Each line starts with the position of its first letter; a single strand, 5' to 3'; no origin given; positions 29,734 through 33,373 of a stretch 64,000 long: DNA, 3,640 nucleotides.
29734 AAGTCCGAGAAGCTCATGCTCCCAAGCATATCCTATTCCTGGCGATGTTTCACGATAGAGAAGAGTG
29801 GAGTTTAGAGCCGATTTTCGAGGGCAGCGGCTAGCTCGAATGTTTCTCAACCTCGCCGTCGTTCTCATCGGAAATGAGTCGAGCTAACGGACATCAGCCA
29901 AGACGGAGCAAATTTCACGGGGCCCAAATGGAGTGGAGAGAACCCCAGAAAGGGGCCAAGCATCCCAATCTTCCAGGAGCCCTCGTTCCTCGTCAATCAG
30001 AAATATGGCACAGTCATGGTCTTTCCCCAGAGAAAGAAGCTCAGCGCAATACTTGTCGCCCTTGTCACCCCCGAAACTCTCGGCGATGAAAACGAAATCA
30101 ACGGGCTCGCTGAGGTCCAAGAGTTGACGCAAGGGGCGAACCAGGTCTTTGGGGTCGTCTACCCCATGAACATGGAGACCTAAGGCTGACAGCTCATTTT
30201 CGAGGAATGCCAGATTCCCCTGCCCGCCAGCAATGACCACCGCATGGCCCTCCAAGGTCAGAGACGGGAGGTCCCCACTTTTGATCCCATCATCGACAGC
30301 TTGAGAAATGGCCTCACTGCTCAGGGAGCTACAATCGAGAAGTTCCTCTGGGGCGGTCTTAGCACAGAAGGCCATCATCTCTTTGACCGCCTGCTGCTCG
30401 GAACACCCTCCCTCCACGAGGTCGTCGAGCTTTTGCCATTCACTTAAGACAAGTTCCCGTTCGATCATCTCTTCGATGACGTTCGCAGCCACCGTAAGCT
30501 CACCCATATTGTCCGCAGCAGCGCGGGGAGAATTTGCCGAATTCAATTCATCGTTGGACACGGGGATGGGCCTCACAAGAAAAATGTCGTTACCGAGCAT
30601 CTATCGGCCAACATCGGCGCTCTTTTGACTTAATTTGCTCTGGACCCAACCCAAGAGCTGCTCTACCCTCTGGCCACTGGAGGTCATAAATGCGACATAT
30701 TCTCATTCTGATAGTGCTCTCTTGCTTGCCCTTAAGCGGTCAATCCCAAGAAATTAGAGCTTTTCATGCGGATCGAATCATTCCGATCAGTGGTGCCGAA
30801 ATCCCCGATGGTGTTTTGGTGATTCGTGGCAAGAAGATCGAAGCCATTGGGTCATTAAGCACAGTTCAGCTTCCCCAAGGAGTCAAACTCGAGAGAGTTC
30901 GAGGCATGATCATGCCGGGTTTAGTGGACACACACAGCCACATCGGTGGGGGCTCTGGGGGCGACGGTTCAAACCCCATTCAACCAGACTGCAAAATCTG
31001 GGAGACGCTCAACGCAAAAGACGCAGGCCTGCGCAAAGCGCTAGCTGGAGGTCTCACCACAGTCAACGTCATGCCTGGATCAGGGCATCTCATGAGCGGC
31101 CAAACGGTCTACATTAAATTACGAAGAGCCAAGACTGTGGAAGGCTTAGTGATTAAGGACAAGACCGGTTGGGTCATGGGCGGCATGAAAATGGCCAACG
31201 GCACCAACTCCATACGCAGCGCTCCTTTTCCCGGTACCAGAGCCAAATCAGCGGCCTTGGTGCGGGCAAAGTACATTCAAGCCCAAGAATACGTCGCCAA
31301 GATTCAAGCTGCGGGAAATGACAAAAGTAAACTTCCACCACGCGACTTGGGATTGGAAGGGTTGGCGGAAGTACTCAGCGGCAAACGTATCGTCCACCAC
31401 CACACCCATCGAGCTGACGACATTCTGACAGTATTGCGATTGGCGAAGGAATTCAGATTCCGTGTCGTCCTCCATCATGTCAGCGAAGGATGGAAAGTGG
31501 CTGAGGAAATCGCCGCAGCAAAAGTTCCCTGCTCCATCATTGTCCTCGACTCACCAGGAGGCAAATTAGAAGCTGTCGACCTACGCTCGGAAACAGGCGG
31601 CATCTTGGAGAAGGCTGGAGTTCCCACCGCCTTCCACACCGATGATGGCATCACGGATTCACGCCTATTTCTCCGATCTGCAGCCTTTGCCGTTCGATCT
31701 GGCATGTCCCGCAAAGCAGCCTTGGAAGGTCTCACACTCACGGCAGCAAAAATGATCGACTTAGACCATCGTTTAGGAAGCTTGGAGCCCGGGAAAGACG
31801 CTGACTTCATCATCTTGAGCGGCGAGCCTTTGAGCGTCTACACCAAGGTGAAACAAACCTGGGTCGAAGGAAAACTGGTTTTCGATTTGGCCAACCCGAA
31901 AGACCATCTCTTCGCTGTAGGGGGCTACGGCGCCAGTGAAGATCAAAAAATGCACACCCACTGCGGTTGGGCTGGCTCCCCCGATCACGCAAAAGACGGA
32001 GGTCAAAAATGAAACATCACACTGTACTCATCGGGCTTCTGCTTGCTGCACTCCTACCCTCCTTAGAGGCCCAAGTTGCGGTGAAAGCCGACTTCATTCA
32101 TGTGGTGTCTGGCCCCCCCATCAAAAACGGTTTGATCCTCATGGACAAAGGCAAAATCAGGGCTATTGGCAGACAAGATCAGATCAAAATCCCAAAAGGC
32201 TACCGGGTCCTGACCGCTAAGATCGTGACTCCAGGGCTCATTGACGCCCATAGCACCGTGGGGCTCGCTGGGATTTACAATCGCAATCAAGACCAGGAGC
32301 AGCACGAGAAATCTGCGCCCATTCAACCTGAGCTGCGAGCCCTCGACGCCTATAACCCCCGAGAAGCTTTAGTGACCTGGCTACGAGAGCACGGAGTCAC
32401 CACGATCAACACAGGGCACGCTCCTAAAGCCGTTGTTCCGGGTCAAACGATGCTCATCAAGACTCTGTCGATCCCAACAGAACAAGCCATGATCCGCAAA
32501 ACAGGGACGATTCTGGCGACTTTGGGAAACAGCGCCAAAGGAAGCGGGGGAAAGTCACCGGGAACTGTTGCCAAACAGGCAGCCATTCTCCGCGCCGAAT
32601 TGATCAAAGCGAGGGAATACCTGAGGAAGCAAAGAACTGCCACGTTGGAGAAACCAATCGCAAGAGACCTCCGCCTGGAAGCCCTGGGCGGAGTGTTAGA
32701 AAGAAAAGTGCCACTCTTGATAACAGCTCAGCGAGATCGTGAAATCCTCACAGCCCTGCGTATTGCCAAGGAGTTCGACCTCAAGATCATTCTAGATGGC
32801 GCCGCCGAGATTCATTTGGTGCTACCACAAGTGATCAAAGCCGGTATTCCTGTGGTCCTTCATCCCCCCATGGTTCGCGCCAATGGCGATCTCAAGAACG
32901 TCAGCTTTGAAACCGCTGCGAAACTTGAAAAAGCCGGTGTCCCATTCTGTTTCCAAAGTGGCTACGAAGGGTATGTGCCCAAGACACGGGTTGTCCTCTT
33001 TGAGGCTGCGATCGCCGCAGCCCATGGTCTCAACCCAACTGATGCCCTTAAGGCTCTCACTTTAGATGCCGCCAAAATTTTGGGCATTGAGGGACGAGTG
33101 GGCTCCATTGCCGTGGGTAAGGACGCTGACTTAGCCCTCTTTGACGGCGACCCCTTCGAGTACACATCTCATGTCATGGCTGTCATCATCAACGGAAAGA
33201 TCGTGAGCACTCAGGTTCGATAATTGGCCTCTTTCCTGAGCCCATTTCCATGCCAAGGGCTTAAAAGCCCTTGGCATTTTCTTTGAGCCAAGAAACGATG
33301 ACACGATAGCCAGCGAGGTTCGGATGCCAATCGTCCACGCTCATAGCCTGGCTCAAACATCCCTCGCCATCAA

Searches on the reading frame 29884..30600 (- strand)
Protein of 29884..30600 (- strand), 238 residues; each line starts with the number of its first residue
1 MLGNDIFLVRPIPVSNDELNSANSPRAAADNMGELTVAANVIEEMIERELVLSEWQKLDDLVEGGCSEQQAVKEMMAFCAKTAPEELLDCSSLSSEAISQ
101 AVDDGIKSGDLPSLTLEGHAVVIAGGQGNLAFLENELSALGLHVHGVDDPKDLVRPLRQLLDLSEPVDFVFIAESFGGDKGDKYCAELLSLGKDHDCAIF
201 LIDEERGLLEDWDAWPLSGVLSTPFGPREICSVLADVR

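Call 9: find_encoding_contigs(protein=window:29884-30600:-, flank=10000, max_places=6)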
Protein window:29884-30600:- (238 aa): 2 contigs read that carry it; 1 place shown.
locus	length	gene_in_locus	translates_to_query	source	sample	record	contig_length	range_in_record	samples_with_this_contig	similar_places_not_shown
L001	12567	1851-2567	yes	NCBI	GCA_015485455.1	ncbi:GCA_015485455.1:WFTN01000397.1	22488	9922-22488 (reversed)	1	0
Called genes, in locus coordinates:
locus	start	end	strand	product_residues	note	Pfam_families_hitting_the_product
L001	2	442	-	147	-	?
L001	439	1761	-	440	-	PF07969:Amidohydro_3, PF01979:Amidohydro_1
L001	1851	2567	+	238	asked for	-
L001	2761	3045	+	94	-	PF07467:BLIP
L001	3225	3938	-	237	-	-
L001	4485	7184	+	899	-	PF00069:Pkinase, PF01636:APH (faint), PF07714:PK_Tyr_Ser-Thr, PF14559:TPR_19 (faint)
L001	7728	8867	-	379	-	-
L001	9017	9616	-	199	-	PF07638:Sigma70_ECF, PF08281:Sigma70_r4_2, PF04545:Sigma70_r4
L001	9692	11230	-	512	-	PF01590:GAF, PF13185:GAF_2, PF01078:Mg_chelatase (faint), PF00158:Sigma54_activat, PF14532:Sigma54_activ_2, PF07728:AAA_5 (weak), PF25601:AAA_lid_14, PF02954:HTH_8 (weak)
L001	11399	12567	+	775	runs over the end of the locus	PF22085:NorB_cytochrome_c-like, PF00115:COX1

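Call 16: search_protein_families(library=pfam, proteins=[L001:2761-3045:+], max_evalue=10)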
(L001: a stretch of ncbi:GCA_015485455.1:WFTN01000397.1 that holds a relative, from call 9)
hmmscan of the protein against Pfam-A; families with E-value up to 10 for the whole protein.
L001:2761-3045:+ (94 aa): 3 families
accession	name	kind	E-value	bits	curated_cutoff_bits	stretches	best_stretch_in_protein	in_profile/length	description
PF04355.18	BamE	-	0.0012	19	23.2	1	24-47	4-27/71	Outer membrane protein assembly factor BamE domain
PF12978.13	DUF3862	-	0.0053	17.1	25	1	24-92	87-157/159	Domain of Unknown Function with PDB structure (DUF3862)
PF07467.17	BLIP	-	0.22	12.6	26.7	1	27-91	3-64/123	Beta-lactamase inhibitor (BLIP)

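Call 18: find_homologous_proteins(query=L001:2761-3045:+, max_evalue=0.001)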
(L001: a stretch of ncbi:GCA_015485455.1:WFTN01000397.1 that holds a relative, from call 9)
Query L001:2761-3045:+ (94 aa): 7 proteins with E <= 0.001 among 14 candidates.
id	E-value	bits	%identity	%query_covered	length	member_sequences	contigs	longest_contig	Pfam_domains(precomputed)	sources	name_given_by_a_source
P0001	1.9e-52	193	100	100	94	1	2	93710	PF07467.19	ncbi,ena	-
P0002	3.4e-44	167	85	100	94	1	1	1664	PF07467.19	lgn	-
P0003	4.9e-36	140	71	100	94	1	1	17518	PF07467.19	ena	-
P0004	1.4e-31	126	68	100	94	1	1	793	PF07467.19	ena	-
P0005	5.4e-27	112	62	100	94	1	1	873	PF07467.19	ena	-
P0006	9.1e-27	111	97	64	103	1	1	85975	-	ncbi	-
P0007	2.5e-25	106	59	100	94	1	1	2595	PF07467.19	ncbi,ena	-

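Call 20: find_encoding_contigs(protein=P0006, flank=10000, max_places=10)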
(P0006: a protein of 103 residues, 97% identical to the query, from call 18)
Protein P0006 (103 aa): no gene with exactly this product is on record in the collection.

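Call 21: find_encoding_contigs(protein=P0001, flank=10000, max_places=10)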
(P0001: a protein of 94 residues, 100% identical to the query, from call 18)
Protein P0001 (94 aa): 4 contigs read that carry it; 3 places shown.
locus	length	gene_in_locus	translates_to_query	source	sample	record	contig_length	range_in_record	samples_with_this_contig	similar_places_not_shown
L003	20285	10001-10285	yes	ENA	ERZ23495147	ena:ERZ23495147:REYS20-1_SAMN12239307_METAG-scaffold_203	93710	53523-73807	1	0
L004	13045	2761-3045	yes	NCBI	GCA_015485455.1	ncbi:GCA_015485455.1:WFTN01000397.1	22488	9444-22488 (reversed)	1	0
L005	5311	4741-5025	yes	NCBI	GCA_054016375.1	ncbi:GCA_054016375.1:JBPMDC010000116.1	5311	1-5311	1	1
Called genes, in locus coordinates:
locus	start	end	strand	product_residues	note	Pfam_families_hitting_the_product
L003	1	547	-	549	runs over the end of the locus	PF13506:Glyco_transf_21 (faint), PF00535:Glycos_transf_2, PF10111:Glyco_tranf_2_2 (faint), PF13641:Glyco_tranf_2_3, PF13632:Glyco_trans_2_3 (weak)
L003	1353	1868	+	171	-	-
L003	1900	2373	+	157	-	PF01230:HIT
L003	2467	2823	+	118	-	PF01242:PTPS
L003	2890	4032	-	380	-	-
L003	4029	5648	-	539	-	PF13440:Polysacc_synt_3 (weak)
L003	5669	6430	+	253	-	PF13472:Lipase_GDSL_2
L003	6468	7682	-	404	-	PF07969:Amidohydro_3, PF01979:Amidohydro_1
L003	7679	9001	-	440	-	PF07969:Amidohydro_3, PF01979:Amidohydro_1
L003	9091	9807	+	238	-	-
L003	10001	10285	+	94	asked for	PF07467:BLIP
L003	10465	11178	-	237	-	-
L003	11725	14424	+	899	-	PF00069:Pkinase, PF01636:APH (faint), PF07714:PK_Tyr_Ser-Thr, PF14559:TPR_19 (faint)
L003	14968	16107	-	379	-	-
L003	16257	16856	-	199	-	PF07638:Sigma70_ECF, PF08281:Sigma70_r4_2, PF04545:Sigma70_r4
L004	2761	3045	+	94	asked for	PF07467:BLIP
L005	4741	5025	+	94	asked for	PF07467:BLIP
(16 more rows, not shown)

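Call 22: list_cluster_members(proteins=[P0006, P0001])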
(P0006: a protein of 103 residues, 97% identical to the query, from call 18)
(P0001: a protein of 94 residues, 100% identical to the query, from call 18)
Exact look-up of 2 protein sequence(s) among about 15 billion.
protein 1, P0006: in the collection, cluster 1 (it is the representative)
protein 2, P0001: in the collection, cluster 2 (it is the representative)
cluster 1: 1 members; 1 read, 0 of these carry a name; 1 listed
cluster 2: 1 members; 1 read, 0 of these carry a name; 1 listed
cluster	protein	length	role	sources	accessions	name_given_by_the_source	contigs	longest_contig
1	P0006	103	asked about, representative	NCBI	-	-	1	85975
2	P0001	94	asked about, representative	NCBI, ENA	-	-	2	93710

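Call 45: search_protein_families(library=pfam, proteins=[window:29884-30600:-], max_evalue=1)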
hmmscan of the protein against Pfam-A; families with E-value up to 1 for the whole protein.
window:29884-30600:- (238 aa): 0 families

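Call 50: find_encoding_contigs(protein=P0002, flank=5000, max_places=6)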
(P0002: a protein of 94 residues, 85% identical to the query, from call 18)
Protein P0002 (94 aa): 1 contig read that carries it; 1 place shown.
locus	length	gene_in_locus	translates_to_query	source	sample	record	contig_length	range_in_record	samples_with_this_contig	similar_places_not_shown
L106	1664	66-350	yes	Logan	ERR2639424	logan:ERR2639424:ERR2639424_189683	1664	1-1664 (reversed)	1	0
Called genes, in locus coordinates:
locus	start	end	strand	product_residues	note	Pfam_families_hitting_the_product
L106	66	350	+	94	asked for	PF07467:BLIP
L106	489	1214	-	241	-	-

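Call 60: predict_structure(alignment_id=A3)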
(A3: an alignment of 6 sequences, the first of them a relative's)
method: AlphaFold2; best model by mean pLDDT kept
length: 94 residues; sequences in the alignment: 6
mean_pLDDT: 78.0   pTM: 0.64
mean pLDDT of the five models: 78.0, 55.2, 51.9, 45.4, 43.6
residues with pLDDT >= 90: 41; 70-90: 24; 50-70: 9; < 50: 20
segments of 3 or more residues with pLDDT < 50: 1-4, 6-21
pLDDT, mean of each block of 10 residues (from residue 1): 48 46 79 93 91 74 82 92 92 87
secondary structure, 60 per line:
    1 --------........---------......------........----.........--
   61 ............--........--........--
elements in order: H9-16 H26-31 H38-45 E50-58 E61-72 E75-82 E85-92

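Call 62: fold_search(model_id=the predicted structure, library=pdb)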
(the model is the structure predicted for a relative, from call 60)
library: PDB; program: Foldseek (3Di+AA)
matches with E <= 10: 278; with E <= 0.001: 0
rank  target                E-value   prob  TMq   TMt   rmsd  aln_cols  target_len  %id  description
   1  7tt0_E                2.6e-02  0.98  0.42  0.44   7.6        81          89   16  BamABCDE bound to substrate EspP class 2 (released 2022-03-30)
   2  3d4e                  3.0e-02  1.00  0.61  0.37   3.3        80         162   18  Crystal structure of putative beta-lactamase inhibitor protein (NP_721579.1) from STREPTOCOCCUS MUTANS at 1.40 A resolut (released 2008-07-08)
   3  5wam_B                3.4e-02  1.00  0.47  0.46   7.2        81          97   15  Structure of BamE from Neisseria gonorrhoeae (released 2017-12-06)
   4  7ttc_E                3.6e-02  0.97  0.41  0.44   7.5        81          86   16  BamABCDE bound to substrate EspP (released 2022-03-30)
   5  5d0o_E                4.1e-02  0.98  0.40  0.45   6.2        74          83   16  BamABCDE complex, outer membrane beta barrel assembly machinery entire complex (released 2016-03-09)
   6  8pz1_E                4.3e-02  0.99  0.44  0.46   7.8        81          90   18  Wait Complex: Lateral open BAM bound Compact SurA (released 2024-09-25)
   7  7ri5_E                6.1e-02  0.98  0.46  0.50   7.5        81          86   17  Structure of a BAM in MSP1E3D1 nanodiscs at 4 Angstrom resolution (released 2021-12-22)
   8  3e2k_C                8.6e-02  1.00  0.52  0.32   3.7        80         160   12  Crystal Structure of the KPC-2 Beta-lactamase/Beta-lactamase inhibitor protein (BLIP) (released 2009-08-04)
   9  3c7u_B                1.1e-01  0.99  0.52  0.31   3.7        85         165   12  Structural Insight into the Kinetics and Cp of interactions between TEM-1-Lactamase and BLIP (released 2008-10-07)
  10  9q0a_B                1.3e-01  1.00  0.58  0.34   5.5        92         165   11  CTX-M-14 WT in complex with BLIP E73W (released 2025-11-05)
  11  8sqb_E                1.3e-01  0.95  0.46  0.48   7.6        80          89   18  The cryo-EM structure of the EcBAM/EspP(beta7-12) complex (released 2024-05-08)
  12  8spr_E                1.4e-01  0.92  0.44  0.44   7.8        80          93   18  The cryo-EM structure of the EcBAM/EspP(beta1-12) complex (released 2024-05-08)
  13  3c4o_B                1.9e-01  0.99  0.58  0.34   5.5        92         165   12  Crystal Structure of the SHV-1 Beta-lactamase/Beta-lactamase inhibitor protein (BLIP) E73M/S130K/S146M complex (released 2008-05-27)
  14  3c7v_B                1.9e-01  0.97  0.52  0.32   5.8        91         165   12  Structural Insight into the Kinetics and Delta-Cp of interactions between TEM-1 Beta-Lactamase and BLIP (released 2008-10-07)
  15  2g2w_B                2.1e-01  1.00  0.59  0.35   2.9        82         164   12  Crystal Structure of the SHV D104K Beta-lactamase/Beta-lactamase inhibitor protein (BLIP) complex (released 2006-07-04)
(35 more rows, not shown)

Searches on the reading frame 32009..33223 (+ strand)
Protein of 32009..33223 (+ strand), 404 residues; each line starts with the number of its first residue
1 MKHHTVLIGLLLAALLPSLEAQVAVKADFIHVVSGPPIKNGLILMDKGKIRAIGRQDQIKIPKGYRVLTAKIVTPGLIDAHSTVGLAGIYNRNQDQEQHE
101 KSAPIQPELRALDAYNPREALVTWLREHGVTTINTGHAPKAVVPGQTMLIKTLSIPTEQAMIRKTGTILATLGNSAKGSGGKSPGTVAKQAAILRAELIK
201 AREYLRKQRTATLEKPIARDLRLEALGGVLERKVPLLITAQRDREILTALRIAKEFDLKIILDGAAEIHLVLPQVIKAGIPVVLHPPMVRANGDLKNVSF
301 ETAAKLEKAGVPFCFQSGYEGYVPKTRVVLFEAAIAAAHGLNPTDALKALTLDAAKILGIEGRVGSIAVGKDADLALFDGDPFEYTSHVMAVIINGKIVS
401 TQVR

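Call 14: find_encoding_contigs(protein=window:32009-33223:+, flank=10000, max_places=6)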
Protein window:32009-33223:+ (404 aa): 2 contigs read that carry it; 1 place shown.
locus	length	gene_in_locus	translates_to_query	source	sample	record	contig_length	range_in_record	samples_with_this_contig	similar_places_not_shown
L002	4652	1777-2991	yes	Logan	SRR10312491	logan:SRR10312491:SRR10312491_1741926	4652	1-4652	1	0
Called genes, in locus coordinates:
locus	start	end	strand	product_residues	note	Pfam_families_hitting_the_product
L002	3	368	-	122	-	?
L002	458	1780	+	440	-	PF07969:Amidohydro_3, PF01979:Amidohydro_1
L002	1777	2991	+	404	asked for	PF07969:Amidohydro_3, PF01979:Amidohydro_1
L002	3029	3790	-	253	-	PF13472:Lipase_GDSL_2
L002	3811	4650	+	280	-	?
